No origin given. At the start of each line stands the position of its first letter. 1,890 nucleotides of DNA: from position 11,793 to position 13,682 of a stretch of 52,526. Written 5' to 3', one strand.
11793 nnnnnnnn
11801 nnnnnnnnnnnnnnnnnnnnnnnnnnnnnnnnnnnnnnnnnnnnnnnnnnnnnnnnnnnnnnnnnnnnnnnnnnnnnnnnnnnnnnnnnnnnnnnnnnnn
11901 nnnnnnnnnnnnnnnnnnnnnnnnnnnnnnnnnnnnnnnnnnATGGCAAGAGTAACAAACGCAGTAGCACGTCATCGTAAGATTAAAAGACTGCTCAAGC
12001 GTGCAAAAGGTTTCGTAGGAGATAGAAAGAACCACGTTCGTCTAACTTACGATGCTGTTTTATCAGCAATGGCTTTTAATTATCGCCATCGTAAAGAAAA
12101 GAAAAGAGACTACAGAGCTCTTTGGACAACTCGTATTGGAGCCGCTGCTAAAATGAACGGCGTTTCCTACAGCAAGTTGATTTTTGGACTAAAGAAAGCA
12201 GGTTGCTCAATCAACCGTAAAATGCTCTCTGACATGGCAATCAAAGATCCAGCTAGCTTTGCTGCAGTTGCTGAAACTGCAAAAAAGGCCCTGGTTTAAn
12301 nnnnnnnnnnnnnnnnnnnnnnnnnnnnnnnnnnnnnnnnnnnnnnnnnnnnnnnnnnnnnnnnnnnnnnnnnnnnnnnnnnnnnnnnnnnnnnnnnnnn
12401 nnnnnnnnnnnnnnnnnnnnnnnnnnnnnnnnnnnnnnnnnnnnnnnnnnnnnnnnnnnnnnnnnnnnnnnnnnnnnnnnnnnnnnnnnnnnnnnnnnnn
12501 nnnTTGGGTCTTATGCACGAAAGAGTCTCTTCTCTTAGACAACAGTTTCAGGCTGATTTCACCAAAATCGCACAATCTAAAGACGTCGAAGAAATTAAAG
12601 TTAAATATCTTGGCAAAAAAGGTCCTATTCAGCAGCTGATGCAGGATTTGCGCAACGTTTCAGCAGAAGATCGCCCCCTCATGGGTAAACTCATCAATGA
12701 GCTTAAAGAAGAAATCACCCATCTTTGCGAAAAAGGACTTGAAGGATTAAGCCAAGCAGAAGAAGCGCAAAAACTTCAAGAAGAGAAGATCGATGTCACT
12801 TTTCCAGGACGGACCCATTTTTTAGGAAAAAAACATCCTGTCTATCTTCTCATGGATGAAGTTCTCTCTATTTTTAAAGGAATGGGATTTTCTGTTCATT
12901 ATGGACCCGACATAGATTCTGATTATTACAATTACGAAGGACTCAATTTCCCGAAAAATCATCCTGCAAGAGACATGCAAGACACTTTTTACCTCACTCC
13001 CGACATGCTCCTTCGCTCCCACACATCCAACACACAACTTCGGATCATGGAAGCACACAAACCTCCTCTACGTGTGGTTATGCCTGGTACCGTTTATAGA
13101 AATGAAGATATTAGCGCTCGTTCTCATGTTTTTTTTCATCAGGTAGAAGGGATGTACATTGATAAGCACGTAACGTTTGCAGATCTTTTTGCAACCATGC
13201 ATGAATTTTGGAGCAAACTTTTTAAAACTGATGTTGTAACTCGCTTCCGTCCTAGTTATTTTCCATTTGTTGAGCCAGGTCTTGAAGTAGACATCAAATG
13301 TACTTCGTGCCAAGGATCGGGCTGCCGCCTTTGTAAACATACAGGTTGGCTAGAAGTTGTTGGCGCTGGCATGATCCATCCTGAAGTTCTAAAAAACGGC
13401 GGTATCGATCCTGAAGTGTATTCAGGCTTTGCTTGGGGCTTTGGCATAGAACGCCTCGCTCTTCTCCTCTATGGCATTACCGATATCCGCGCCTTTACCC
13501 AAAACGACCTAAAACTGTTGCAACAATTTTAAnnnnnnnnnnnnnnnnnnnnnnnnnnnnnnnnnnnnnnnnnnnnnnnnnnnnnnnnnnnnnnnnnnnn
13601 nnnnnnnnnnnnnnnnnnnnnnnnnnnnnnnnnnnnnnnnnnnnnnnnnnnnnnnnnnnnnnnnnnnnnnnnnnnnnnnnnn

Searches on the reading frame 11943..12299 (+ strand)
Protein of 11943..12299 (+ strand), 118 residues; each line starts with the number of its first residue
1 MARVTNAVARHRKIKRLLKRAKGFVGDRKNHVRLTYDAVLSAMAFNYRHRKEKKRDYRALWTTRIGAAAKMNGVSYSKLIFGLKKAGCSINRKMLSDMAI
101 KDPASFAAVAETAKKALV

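Call 88: search_protein_families(library=pfam, proteins=[window:11943-12299:+], max_evalue=0.001)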
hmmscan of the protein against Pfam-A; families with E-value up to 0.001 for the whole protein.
window:11943-12299:+ (118 aa): 1 family
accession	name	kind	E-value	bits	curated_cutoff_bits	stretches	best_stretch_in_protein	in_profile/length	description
PF00453.23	Ribosomal_L20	-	6.9e-38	129.5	30.8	1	3-108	1-106/107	Ribosomal protein L20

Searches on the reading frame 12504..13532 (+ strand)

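Call 18: search_protein_families(library=ncbifam, proteins=[window:12504-13532:+])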
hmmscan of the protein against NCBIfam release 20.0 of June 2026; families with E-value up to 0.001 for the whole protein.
window:12504-13532:+ (342 aa): 5 families
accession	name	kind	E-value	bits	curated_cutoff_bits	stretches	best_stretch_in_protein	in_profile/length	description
TIGR00468.1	pheS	equivalog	2.2e-94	316.4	237.45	1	43-342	3-322/324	phenylalanine--tRNA ligase subunit alpha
NF003210.0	PRK04172.1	equivalog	3.7e-59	200.9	350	2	167-341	331-490/496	phenylalanine--tRNA ligase subunit alpha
NF051887.1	PheS_related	equivalog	2.3e-37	128.9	300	1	108-342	9-239/349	PheS-related mystery ligase SrmL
TIGR00469.1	pheS_mito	equivalog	3.5e-30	105.1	258.35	2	245-342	258-343/451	phenylalanine--tRNA ligase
TIGR00470.1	sepS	equivalog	1.2e-08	33.9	380.65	1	278-331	290-340/533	O-phosphoserine--tRNA ligase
